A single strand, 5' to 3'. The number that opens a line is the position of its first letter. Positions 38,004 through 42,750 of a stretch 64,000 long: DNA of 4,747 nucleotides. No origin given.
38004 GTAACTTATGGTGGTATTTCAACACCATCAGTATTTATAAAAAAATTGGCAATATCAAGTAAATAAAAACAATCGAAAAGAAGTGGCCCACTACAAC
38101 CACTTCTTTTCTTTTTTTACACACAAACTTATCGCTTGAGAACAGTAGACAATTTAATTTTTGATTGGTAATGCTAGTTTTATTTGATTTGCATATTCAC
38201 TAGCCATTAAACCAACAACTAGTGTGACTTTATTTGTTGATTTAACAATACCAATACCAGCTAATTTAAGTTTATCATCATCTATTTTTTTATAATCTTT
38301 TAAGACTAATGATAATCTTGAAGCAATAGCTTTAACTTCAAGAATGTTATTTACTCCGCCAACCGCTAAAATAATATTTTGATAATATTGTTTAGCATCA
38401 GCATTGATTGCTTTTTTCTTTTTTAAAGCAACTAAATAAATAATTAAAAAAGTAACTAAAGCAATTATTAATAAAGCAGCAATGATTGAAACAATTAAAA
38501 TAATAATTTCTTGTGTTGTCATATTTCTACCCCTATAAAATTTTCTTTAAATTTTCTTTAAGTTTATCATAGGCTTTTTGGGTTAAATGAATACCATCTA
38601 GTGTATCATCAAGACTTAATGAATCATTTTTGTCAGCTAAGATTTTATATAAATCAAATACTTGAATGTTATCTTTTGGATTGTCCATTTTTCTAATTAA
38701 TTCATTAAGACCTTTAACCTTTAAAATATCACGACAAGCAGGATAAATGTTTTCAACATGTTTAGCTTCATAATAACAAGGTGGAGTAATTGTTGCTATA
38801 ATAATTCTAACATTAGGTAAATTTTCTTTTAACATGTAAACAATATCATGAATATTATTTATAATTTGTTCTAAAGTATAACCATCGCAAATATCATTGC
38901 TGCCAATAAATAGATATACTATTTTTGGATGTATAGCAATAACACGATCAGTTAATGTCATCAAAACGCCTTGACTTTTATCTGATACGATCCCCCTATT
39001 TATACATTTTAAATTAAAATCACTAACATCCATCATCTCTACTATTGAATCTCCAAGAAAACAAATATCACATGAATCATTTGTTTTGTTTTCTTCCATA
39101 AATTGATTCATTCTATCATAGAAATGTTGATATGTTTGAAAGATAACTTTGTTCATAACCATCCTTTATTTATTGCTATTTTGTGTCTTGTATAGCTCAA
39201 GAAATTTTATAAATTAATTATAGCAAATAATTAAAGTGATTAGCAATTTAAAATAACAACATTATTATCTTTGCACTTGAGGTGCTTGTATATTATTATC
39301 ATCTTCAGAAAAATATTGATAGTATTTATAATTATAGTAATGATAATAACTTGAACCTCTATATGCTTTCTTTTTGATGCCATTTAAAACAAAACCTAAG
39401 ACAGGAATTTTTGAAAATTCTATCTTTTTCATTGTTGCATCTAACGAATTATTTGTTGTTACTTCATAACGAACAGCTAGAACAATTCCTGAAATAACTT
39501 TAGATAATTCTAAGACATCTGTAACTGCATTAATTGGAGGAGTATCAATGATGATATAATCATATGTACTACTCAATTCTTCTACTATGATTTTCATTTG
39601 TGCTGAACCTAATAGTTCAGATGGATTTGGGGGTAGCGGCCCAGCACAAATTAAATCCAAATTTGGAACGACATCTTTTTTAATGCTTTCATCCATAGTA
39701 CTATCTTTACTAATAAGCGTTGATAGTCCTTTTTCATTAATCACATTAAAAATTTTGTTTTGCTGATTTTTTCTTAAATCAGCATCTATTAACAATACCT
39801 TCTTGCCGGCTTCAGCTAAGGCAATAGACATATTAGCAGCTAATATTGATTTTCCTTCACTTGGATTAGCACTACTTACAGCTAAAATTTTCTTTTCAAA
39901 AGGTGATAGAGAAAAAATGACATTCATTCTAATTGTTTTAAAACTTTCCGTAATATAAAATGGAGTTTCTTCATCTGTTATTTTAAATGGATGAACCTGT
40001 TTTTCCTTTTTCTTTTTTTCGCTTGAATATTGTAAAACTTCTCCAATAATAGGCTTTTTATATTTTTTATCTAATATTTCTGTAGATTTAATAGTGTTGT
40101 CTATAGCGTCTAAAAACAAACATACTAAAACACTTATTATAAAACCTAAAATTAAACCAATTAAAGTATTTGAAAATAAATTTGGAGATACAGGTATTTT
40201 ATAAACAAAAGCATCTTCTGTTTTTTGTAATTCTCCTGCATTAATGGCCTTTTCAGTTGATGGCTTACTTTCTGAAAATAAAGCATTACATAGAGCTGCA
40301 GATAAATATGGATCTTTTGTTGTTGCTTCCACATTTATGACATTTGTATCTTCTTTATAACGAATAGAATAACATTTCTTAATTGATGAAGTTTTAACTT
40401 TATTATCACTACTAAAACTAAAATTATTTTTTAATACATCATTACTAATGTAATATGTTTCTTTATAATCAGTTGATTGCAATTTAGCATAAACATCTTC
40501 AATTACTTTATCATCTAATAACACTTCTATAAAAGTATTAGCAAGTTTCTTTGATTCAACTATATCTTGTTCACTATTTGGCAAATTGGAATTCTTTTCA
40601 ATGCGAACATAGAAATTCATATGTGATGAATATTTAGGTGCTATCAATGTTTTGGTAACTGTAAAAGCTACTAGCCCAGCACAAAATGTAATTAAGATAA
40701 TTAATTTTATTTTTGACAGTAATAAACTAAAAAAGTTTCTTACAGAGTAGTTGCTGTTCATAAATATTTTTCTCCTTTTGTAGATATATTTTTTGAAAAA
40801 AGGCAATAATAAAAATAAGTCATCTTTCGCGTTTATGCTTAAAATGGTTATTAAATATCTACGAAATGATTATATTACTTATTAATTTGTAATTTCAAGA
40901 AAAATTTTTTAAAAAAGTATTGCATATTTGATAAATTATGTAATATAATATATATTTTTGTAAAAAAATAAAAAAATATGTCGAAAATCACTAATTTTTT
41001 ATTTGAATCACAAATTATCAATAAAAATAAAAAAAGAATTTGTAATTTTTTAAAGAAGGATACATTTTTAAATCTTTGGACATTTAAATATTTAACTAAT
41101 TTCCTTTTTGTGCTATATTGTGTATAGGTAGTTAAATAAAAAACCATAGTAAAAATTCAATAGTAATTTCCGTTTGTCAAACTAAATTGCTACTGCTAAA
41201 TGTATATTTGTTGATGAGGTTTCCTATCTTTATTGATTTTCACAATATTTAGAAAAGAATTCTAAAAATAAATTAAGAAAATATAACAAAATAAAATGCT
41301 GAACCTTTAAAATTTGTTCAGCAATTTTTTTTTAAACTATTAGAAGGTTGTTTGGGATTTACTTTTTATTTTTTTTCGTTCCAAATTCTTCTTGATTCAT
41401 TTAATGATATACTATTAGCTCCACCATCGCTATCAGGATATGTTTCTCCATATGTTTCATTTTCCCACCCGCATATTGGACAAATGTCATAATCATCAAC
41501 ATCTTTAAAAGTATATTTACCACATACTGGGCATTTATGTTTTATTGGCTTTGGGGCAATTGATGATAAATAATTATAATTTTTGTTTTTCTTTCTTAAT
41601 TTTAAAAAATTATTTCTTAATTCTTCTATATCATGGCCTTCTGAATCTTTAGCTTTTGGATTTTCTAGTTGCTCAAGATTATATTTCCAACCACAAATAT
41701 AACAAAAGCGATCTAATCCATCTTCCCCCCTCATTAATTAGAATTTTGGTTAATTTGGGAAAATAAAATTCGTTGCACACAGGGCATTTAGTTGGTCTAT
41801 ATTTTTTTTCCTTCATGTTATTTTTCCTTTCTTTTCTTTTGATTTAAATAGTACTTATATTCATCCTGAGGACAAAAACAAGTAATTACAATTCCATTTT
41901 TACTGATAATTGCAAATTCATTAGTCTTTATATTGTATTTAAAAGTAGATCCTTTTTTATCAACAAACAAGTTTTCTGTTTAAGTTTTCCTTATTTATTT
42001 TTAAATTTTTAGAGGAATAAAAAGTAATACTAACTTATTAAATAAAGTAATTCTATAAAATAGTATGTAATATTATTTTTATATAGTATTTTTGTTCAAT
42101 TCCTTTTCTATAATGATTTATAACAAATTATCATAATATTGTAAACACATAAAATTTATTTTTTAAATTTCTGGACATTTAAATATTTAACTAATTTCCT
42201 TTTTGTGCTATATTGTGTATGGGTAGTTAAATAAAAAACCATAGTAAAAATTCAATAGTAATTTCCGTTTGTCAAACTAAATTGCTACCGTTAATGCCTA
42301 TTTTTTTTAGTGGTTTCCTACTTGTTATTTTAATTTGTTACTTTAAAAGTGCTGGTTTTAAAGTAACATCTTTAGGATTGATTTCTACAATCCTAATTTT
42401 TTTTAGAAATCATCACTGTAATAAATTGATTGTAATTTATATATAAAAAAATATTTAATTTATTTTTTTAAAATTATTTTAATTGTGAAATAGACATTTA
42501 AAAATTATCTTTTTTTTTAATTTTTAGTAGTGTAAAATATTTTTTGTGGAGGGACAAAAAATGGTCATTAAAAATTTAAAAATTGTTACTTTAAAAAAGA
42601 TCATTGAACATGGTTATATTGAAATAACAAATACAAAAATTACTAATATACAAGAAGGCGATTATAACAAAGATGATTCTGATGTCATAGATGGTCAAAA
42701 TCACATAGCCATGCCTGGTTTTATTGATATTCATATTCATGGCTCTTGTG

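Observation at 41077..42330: ~126-bp near-identical direct repeat (with degenerate extensions) flanking the CPCC cassette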

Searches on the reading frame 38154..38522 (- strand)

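Call 23: search_protein_families(library=pfam, proteins=[window:38154-38522:-], max_evalue=0.1)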
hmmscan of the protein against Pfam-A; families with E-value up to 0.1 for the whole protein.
window:38154-38522:- (122 aa): 1 family
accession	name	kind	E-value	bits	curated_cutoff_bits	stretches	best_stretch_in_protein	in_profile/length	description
PF00367.25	PTS_EIIB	-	1.9e-07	30.8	27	1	48-81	1-34/34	phosphotransferase system, EIIB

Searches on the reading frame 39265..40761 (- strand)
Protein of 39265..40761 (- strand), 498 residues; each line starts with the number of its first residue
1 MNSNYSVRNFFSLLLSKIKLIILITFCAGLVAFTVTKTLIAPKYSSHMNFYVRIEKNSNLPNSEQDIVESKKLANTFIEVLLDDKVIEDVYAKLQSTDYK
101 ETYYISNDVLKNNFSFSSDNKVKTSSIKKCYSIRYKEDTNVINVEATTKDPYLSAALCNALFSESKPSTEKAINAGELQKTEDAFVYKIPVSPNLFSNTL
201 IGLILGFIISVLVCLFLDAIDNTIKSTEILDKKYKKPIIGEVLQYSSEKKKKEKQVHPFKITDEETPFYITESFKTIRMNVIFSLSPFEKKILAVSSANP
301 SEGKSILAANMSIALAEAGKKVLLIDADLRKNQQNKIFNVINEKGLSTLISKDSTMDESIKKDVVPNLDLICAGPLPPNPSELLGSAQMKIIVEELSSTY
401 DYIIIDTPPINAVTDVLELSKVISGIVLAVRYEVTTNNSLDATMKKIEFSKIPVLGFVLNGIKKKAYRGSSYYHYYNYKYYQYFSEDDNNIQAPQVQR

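Call 23: search_protein_families(library=pfam, proteins=[window:39265-40761:-], max_evalue=0.1)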
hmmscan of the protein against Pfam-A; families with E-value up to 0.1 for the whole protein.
window:39265-40761:- (498 aa): 9 families
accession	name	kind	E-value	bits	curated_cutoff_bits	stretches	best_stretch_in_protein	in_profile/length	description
PF13614.12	AAA_31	-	2.2e-15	57.5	27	1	291-419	2-137/177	AAA domain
PF01656.29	CbiA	-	1.4e-08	35.1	25.4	1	301-458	9-109/125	CobQ/CobB/MinD/ParA nucleotide binding domain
PF10609.15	ParA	-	2.1e-08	34.3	27.1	1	290-460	3-173/246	NUBPL iron-transfer P-loop NTPase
PF02706.20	Wzz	-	7.8e-08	33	25.5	1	7-93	5-90/91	Chain length determinant protein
PF09140.17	MipZ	-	1.2e-05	25.3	20.7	1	301-409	11-109/262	ATPase MipZ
PF00142.24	Fer4_NifH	-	7.2e-05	22.8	25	1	303-364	12-73/271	4Fe-4S iron sulfur cluster binding proteins, NifH/frxC family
PF06564.18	CBP_BcsQ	-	0.0088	16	21.3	1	292-411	3-127/234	Cellulose biosynthesis protein BcsQ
PF02374.21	ArsA_ATPase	-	0.014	15.1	24.3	0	389-427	116-152/305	Anion-transporting ATPase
PF09775.14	Keratin_assoc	-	0.049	13.7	23.5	1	193-243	26-74/129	Keratinocyte-associated protein 2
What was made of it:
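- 39265..40761 (-): Orphan fused Wzz/BY-kinase gene. It is part of the same lineage-specific insertion. Pfam Wzz and AAA_31 (call 23).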

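Call 31: find_homologous_proteins(query=window:39265-40761:-, max_evalue=1e-20)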
Query window:39265-40761:- (498 aa): 4183 proteins with E <= 1e-20 among 8000 candidates; the best 120 are listed.
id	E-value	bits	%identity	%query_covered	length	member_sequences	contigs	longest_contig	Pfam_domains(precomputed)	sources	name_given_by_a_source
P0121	0.0e+0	1066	100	100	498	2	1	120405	PF02706.21,PF10609.16,PF01656.30,PF13614.13,PF09140.18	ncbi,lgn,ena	-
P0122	2.4e-146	506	53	97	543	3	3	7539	PF02706.21,PF10609.16,PF01656.30,PF13614.13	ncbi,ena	-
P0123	3.6e-133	463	47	94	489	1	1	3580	PF02706.21,PF10609.16,PF01656.30,PF13614.13,PF09140.18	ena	-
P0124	3.2e-128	447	47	97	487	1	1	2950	PF02706.21,PF10609.16,PF01656.30,PF13614.13,PF09140.18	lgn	-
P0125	3.7e-126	440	47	94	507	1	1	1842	PF02706.21,PF10609.16,PF01656.30,PF13614.13,PF09140.18,PF13807.12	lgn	-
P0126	6.8e-126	439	48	93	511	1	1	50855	PF02706.21,PF10609.16,PF01656.30,PF13614.13,PF09140.18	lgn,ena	-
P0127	1.4e-125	438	48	94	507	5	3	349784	PF02706.21,PF10609.16,PF01656.30,PF13614.13,PF09140.18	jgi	-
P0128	2.4e-125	437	46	94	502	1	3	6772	PF02706.21,PF10609.16,PF01656.30,PF13614.13,PF09140.18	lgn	-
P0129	2.8e-125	437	47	93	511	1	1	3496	PF02706.21,PF10609.16,PF01656.30,PF13614.13,PF09140.18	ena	-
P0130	1.1e-124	435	44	98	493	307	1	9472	PF02706.21,PF10609.16,PF01656.30,PF13614.13,PF09140.18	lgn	-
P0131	1.4e-124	435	47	92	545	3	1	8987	PF02706.21,PF10609.16,PF01656.30,PF13614.13,PF09140.18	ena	-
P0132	2.7e-124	434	45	87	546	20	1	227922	PF02706.21,PF10609.16,PF01656.30,PF13614.13,PF09140.18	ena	-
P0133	4.9e-124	433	46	92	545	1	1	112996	PF02706.21,PF10609.16,PF01656.30,PF13614.13,PF09140.18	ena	-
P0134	1.4e-123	431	48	93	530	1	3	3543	PF02706.21,PF10609.16,PF01656.30,PF13614.13,PF09140.18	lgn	-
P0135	1.8e-123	431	45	94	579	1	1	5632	PF02706.21,PF10609.16,PF01656.30,PF13614.13,PF09140.18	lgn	-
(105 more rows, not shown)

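Call 39: find_encoding_contigs(protein=P0121, flank=10000, max_places=10)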
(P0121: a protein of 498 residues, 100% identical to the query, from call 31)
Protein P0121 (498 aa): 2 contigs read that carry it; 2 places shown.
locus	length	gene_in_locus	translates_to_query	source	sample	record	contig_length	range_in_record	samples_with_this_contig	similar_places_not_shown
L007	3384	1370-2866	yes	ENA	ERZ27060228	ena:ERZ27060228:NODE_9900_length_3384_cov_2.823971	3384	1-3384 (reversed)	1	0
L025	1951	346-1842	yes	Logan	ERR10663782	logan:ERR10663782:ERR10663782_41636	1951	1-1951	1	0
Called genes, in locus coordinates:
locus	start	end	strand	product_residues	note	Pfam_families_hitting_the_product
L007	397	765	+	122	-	PF14206:Cys_rich_CPCC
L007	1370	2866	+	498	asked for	PF02706:Wzz, PF01656:CbiA, PF09140:MipZ (weak), PF10609:ParA, PF13614:AAA_31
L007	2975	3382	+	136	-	?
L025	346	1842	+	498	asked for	PF02706:Wzz, PF01656:CbiA, PF09140:MipZ (weak), PF10609:ParA, PF13614:AAA_31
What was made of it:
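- Tried and rejected: The BY-kinase look-up returned only short contigs, although a 120-kb NCBI contig is listed (call 39), so the rest of the source genome could not be scanned for copy number.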

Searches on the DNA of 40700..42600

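Call 5: search_rna_families(source=window, start=40700, end=42600, threshold=evalue, max_evalue=10, show_alignments=3)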
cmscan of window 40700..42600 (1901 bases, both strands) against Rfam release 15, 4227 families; matches with E-value up to 10: 5.
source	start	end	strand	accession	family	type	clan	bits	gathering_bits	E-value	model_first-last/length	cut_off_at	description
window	41288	41332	+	RF01606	plasmodium_snoR31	Gene; snRNA; snoRNA; HACA-box;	-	20.8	60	9.5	94-137/145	no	small nucleolar RNA snoR31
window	42337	42422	-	RF00204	snoR12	Gene; snRNA; snoRNA; CD-box;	-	18.6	39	3.7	1-83/83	no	Small nucleolar RNA R12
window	42238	42314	+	RF00337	snoZ112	Gene; snRNA; snoRNA; CD-box;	CL00062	16.3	40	4.9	1-184/184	no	Small nucleolar RNA Z112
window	41623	41707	-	RF02218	ZNRD1-AS1_1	Gene; lncRNA;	-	16.1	50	3.3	1-68/68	no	ZNRD1 antisense RNA 1 conserved region 1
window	41405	41507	-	RF04191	Hairpin-meta2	Gene; ribozyme;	-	9.5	210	7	1-258/258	no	Hairpin ribozyme 2 from viruses-like metatranscriptomes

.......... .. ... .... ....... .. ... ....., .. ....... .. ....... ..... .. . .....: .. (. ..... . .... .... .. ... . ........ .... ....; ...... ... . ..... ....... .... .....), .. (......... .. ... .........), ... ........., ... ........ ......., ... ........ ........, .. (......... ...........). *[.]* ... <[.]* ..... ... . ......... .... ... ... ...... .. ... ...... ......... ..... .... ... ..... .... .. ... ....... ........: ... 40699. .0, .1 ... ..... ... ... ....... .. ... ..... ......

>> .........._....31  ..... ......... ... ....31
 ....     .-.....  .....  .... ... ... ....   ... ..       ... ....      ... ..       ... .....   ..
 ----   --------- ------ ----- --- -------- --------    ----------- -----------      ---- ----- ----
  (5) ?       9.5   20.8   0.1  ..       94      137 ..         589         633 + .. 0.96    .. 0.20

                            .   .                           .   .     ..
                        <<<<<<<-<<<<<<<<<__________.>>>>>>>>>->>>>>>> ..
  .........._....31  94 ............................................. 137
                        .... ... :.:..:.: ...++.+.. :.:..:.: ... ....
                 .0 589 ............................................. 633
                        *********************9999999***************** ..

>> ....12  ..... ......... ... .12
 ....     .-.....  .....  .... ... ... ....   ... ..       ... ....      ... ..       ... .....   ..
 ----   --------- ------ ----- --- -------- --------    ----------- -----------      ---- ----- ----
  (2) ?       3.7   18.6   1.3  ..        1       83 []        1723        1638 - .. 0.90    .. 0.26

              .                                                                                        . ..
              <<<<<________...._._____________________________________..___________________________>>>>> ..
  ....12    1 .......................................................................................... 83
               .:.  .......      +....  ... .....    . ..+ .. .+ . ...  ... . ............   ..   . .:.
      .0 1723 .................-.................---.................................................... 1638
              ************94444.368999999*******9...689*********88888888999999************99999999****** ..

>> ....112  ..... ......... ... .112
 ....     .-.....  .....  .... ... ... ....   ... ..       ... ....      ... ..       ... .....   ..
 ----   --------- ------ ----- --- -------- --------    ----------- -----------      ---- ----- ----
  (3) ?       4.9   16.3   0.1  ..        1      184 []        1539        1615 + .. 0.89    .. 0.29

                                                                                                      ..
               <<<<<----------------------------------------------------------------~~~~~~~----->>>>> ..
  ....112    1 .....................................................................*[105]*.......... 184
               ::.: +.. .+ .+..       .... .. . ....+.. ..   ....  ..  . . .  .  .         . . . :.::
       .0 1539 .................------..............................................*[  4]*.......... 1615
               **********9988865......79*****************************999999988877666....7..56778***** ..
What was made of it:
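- On Known structured RNA family (Rfam: riboswitch, leader, sRNA): The region at E<=10 gives only sub-threshold eukaryotic snoRNA noise (call 5).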

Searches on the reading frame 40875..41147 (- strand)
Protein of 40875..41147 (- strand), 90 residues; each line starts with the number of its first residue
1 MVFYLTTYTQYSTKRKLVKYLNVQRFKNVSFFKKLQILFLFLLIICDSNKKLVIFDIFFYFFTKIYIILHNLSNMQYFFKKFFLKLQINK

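Call 23: search_protein_families(library=pfam, proteins=[window:40875-41147:-], max_evalue=0.1)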
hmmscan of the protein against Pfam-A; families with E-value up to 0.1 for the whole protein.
window:40875-41147:- (90 aa): 0 families

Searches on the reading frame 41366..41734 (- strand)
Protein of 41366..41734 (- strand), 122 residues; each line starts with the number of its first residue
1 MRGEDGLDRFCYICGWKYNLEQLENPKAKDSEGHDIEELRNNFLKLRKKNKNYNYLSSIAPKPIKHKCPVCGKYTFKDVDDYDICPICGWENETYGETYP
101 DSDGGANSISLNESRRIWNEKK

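Call 18: find_encoding_contigs(protein=window:41366-41734:-, flank=10000, max_places=10)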
Protein window:41366-41734:- (122 aa): 9 contigs read that carry it; 9 places shown.
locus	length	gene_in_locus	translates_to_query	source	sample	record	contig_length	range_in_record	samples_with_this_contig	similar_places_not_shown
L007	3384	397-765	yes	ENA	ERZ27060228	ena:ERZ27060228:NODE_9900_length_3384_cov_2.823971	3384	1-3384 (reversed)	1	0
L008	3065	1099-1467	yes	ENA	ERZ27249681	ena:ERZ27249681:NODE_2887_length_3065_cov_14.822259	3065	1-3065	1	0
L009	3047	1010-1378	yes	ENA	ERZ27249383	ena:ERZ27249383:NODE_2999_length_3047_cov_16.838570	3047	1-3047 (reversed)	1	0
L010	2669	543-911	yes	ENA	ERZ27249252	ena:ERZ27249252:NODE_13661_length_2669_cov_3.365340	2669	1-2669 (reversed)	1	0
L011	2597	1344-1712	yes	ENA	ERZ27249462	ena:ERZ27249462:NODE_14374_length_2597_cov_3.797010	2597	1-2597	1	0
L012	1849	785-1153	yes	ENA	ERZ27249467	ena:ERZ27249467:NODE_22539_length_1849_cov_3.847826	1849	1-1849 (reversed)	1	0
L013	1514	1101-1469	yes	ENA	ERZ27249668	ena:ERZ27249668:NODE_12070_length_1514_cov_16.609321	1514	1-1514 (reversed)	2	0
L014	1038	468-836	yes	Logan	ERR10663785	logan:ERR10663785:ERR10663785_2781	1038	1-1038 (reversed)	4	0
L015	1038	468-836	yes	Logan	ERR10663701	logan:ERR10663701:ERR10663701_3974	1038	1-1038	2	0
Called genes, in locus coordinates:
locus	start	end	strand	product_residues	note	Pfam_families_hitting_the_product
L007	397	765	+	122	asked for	PF14206:Cys_rich_CPCC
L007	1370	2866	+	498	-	PF02706:Wzz, PF01656:CbiA, PF09140:MipZ (weak), PF10609:ParA, PF13614:AAA_31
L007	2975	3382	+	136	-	?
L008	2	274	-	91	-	?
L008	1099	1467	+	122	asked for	PF14206:Cys_rich_CPCC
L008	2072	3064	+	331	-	?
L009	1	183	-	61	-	?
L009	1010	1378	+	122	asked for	PF14206:Cys_rich_CPCC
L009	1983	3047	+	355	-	?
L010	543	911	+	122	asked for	PF14206:Cys_rich_CPCC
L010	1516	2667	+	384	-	?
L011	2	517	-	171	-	PF01979:Amidohydro_1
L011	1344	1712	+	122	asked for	PF14206:Cys_rich_CPCC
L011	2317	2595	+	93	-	?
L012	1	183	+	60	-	?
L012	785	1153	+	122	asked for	PF14206:Cys_rich_CPCC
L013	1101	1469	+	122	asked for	PF14206:Cys_rich_CPCC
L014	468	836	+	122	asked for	PF14206:Cys_rich_CPCC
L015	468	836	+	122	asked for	PF14206:Cys_rich_CPCC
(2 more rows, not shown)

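Call 23: search_protein_families(library=pfam, proteins=[window:41366-41734:-], max_evalue=0.1)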
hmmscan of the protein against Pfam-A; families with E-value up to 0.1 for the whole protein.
window:41366-41734:- (122 aa): 13 families
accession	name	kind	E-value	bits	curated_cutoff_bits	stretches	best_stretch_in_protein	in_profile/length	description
PF14206.11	Cys_rich_CPCC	-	1.4e-19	70.1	24.5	2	67-118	2-54/75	Cysteine-rich CPCC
PF16988.10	Vps36-NZF-N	-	0.00041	20.1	27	1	84-100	11-27/65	Vacuolar protein sorting 36 NZF-N zinc-finger domain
PF14446.12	Prok-RING_1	-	0.0013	19.1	29.1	1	65-89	4-27/54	Prokaryotic RING finger family 1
PF13248.11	Zn_ribbon_3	-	0.0048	16.8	27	0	85-92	5-11/26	zinc-ribbon domain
PF09845.14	OapC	-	0.0052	17.5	23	1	66-95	2-32/133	Origin-associated protein OapC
PF10080.14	FtrD-like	-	0.042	14.4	26.3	0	67-112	36-79/101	Membrane iron-sulfur containing protein FtrD-like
PF00301.25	Rubredoxin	-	0.045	14.2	23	0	11-21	4-14/47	Rubredoxin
PF01155.25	HypA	-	0.05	14.1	28.9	1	37-92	42-96/112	Hydrogenase/urease nickel incorporation, metallochaperone, hypA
PF21349.2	RUBY_RBDX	-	0.056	13.4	26.5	1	67-93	2-27/30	Rubrerythrin, rubredoxin-like domain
PF04135.18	Nop10p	-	0.057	14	27.2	0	66-89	6-24/52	Nucleolar RNA-binding protein, Nop10p family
PF18912.6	DZR_2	-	0.065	13.5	27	0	67-89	9-28/56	Double zinc ribbon domain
PF13258.11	DUF4049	-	0.073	12.5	25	1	3-85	101-178/333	Domain of unknown function (DUF4049)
PF12773.13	DZR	-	0.1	13.2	27.3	0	8-89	12-45/45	Double zinc ribbon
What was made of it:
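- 41366..41816 (-): CPCC zinc-ribbon gene, frameshifted at a C6 run (plus strand 41725-41730). The called product is the 122-aa ORF at 41366..41734. Pfam PF14206 at E=1.4e-19 (call 23).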
